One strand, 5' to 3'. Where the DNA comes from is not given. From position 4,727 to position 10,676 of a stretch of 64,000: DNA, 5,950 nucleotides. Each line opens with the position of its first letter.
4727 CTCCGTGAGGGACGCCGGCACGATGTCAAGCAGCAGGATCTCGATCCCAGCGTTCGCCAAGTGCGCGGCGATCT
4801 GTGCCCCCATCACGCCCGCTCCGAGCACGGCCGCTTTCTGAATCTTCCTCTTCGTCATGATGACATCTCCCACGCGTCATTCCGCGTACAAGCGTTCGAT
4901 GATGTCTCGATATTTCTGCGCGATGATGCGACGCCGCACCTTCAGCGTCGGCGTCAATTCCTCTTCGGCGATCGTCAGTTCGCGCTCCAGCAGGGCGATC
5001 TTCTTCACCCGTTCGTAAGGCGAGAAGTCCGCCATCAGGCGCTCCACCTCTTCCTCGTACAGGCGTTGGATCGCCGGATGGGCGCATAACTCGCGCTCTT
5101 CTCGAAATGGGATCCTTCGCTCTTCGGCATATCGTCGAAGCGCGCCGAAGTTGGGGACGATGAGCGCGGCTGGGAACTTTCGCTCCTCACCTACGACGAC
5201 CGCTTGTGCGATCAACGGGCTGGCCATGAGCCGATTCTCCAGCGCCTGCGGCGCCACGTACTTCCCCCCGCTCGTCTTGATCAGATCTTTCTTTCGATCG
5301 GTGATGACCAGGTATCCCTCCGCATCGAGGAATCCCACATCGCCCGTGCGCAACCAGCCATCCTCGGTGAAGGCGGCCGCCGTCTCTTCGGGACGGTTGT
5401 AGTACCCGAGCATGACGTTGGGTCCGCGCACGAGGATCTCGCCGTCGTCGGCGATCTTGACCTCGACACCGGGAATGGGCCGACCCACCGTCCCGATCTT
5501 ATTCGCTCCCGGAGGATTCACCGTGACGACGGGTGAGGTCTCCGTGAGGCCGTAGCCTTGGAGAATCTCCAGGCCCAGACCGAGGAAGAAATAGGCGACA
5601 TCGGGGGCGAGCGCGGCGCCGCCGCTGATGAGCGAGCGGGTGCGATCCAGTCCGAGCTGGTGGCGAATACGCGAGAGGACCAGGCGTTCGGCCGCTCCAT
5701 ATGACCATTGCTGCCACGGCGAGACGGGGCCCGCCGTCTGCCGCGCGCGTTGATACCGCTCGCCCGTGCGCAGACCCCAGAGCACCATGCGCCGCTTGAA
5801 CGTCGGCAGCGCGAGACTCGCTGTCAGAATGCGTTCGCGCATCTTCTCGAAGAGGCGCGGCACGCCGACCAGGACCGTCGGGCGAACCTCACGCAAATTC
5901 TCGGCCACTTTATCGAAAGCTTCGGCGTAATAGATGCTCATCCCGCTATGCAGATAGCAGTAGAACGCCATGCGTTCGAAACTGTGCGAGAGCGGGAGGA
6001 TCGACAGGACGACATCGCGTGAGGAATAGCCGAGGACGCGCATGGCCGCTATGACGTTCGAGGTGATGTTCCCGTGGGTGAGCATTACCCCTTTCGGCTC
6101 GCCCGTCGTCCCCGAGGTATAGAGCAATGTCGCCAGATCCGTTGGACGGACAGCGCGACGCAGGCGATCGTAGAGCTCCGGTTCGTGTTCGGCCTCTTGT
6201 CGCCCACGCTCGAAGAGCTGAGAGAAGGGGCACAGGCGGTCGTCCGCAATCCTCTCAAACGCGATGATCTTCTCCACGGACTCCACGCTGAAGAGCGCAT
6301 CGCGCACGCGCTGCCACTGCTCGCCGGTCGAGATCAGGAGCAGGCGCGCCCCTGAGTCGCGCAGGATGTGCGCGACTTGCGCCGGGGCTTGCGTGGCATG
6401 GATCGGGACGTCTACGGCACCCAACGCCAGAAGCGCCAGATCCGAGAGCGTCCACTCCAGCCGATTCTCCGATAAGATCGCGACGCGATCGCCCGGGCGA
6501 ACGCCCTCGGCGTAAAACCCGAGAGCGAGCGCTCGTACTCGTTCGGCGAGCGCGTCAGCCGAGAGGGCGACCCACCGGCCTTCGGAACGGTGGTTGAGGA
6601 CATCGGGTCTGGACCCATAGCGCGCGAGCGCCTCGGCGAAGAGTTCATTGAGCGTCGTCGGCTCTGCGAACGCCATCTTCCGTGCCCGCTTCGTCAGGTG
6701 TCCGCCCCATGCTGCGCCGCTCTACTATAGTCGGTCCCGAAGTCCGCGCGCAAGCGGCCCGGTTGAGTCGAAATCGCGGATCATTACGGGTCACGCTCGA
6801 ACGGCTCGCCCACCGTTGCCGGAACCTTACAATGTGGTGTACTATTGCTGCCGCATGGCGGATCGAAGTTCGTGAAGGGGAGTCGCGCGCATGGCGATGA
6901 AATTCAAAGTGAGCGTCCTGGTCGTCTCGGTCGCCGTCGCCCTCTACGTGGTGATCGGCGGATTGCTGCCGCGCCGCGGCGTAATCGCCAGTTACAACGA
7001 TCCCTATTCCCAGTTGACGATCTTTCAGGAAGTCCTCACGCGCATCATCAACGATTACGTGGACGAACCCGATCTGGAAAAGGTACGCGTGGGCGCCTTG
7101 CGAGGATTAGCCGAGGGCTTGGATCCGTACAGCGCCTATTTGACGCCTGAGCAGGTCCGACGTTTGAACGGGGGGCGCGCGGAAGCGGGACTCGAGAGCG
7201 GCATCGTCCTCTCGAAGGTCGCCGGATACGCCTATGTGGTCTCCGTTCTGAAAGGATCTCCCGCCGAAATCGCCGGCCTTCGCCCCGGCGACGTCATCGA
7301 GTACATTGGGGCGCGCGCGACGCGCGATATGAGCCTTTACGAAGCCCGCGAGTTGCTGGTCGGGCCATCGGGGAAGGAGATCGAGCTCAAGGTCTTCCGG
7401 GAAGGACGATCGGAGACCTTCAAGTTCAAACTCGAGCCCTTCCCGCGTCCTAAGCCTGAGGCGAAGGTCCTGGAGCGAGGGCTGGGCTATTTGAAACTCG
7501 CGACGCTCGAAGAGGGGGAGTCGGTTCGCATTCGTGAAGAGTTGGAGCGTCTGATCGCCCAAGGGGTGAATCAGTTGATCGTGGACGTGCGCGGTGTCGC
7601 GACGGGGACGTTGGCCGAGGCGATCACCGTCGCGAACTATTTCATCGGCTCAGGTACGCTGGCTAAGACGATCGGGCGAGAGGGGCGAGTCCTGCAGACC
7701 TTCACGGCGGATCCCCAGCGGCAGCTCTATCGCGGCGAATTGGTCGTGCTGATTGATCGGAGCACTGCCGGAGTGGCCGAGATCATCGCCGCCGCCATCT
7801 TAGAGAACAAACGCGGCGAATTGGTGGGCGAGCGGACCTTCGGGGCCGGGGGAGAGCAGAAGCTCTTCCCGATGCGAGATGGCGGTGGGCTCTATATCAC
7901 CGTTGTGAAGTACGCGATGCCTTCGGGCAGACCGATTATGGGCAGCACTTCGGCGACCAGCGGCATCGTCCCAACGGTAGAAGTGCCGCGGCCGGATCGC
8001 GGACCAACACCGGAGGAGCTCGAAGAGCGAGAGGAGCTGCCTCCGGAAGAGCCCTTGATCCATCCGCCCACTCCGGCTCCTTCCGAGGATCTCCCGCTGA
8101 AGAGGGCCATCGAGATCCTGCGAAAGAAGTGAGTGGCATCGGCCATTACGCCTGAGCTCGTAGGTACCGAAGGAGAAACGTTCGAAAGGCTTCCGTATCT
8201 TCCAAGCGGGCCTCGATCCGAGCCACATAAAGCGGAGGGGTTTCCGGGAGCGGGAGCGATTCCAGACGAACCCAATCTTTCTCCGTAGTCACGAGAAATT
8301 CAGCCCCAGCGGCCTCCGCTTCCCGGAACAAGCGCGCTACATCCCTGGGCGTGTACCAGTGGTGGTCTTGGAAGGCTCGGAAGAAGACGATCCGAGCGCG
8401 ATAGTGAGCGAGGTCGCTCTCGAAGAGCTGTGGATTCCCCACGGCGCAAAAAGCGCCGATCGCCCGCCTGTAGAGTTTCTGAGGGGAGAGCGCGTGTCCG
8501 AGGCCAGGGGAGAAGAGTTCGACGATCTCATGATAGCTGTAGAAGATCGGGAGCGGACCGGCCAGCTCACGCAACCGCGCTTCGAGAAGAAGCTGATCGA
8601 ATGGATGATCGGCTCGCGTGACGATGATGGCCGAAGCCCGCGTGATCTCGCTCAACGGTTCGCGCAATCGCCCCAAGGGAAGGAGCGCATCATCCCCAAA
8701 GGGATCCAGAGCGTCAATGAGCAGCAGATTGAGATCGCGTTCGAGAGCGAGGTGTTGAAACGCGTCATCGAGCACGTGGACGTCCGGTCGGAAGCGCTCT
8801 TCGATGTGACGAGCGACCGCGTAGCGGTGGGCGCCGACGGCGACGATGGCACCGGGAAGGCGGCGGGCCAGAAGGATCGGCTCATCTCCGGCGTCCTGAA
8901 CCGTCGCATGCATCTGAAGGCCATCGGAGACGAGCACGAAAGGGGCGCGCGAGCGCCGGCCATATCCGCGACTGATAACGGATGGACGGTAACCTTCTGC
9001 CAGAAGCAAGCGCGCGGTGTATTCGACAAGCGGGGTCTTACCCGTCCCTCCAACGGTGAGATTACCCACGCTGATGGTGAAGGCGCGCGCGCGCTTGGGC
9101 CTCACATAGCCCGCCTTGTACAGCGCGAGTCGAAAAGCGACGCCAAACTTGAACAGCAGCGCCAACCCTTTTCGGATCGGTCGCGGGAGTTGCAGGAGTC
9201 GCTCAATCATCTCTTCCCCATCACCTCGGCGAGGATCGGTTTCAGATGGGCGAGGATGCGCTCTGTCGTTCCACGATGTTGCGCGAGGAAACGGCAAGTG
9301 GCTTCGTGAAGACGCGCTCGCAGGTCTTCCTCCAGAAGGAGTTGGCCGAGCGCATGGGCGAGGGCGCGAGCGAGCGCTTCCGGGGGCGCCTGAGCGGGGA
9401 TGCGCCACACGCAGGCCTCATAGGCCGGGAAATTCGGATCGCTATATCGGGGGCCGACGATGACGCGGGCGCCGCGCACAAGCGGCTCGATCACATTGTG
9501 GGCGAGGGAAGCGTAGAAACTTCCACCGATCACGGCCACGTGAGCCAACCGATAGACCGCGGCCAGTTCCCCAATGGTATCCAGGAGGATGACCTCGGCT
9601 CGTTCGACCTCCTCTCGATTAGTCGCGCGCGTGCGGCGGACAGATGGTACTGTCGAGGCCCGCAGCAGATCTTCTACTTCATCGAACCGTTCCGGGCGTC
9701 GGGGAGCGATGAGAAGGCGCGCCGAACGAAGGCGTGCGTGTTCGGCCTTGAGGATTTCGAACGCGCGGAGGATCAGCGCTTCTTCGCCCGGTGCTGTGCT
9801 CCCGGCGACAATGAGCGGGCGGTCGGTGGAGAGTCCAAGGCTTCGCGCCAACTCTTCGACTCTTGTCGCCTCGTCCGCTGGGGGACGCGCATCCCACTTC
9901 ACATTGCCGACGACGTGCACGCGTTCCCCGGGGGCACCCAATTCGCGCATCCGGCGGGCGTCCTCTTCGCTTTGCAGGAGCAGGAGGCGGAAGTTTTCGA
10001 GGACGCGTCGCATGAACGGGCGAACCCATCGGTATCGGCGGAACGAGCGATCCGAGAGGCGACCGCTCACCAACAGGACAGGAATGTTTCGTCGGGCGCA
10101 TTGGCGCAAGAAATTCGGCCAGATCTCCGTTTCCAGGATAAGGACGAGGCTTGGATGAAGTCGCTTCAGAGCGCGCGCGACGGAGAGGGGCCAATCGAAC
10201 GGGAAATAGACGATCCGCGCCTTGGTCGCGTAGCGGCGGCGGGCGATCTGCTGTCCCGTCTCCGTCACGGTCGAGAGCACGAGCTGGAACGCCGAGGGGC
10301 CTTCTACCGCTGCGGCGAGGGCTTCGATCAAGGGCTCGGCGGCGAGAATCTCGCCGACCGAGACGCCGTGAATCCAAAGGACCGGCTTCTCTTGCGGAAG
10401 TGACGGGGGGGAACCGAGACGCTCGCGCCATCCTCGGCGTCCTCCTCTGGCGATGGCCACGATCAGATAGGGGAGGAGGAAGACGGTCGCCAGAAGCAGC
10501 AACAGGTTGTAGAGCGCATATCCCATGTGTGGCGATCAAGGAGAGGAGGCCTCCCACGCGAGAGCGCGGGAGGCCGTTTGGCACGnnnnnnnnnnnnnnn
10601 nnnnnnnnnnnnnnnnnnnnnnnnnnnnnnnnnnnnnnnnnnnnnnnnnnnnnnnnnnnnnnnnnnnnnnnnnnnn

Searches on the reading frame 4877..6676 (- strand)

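Call 48: search_protein_families(library=pfam, proteins=[window:4877-6676:-], max_evalue=0.00001)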
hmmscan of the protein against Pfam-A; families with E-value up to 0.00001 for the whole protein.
window:4877-6676:- (599 aa): 2 families
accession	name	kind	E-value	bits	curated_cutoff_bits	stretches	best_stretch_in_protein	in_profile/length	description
PF00501.34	AMP-binding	-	5.9e-85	285.8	29.9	1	14-426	2-384/384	AMP-binding enzyme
PF23562.2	AMP-binding_C_3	-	1.1e-10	42.4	20.8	1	464-598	2-121/124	AMP-binding enzyme C-terminal domain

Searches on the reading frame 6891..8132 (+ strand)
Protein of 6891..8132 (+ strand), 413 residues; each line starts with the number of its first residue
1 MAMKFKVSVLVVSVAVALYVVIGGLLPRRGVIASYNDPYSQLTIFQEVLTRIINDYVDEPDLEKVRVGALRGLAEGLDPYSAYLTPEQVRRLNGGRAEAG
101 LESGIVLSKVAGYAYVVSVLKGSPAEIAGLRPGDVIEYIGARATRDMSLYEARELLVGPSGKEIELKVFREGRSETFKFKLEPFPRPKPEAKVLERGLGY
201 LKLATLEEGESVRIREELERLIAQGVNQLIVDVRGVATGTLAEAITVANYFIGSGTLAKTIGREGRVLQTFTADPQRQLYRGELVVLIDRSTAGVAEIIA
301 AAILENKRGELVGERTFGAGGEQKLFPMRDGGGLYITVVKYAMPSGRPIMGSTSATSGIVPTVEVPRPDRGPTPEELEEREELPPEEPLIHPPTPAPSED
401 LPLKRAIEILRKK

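Call 48: search_protein_families(library=pfam, proteins=[window:6891-8132:+], max_evalue=0.00001)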
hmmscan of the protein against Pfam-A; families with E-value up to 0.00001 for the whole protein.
window:6891-8132:+ (413 aa): 4 families
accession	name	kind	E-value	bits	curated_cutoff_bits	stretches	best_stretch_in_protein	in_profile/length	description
PF03572.23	Peptidase_S41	-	8.4e-33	113.7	24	1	198-365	2-165/165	Peptidase family S41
PF17820.7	PDZ_6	-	3.2e-10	40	27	1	116-168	2-52/54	PDZ domain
PF13180.12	PDZ_2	-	2.1e-07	31.6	27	1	104-181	4-80/80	PDZ domain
PF00595.29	PDZ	-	4.4e-07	30.6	23.2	1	111-168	24-80/81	PDZ domain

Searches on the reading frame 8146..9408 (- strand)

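Call 48: search_protein_families(library=pfam, proteins=[window:8146-9408:-], max_evalue=0.00001)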
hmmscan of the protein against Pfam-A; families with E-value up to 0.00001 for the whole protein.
window:8146-9408:- (420 aa): 1 family
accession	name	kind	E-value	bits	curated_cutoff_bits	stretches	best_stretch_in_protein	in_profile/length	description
PF02606.20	LpxK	-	1.8e-83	280.8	27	1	82-416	8-327/328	Tetraacyldisaccharide-1-P 4'-kinase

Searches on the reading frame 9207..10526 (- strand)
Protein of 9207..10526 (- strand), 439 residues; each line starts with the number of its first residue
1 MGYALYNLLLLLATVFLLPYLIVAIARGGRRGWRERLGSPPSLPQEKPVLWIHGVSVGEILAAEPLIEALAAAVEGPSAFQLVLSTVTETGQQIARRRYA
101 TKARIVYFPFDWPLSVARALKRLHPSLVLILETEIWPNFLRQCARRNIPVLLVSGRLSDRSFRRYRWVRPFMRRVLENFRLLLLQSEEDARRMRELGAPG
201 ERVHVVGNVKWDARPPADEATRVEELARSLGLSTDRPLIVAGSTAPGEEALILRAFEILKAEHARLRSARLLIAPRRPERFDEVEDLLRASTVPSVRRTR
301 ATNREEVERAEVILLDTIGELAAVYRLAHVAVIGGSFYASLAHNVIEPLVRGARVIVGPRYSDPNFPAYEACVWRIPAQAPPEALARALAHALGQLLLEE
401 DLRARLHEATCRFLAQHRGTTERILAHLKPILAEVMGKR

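Call 48: search_protein_families(library=pfam, proteins=[window:9207-10526:-], max_evalue=0.00001)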
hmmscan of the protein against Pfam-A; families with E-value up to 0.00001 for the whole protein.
window:9207-10526:- (439 aa): 3 families
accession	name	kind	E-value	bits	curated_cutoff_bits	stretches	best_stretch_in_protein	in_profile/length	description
PF04413.22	Glycos_transf_N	-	1.4e-64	217.4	23.9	1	32-212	2-178/179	3-Deoxy-D-manno-octulosonic-acid transferase (kdotransferase)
PF13439.12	Glyco_transf_4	-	5.1e-06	27.1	28.5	1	99-208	47-164/170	Glycosyltransferase Family 4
PF13579.12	Glyco_trans_4_4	-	7.8e-06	26.8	29.7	1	108-208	55-157/158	Glycosyl transferase 4-like domain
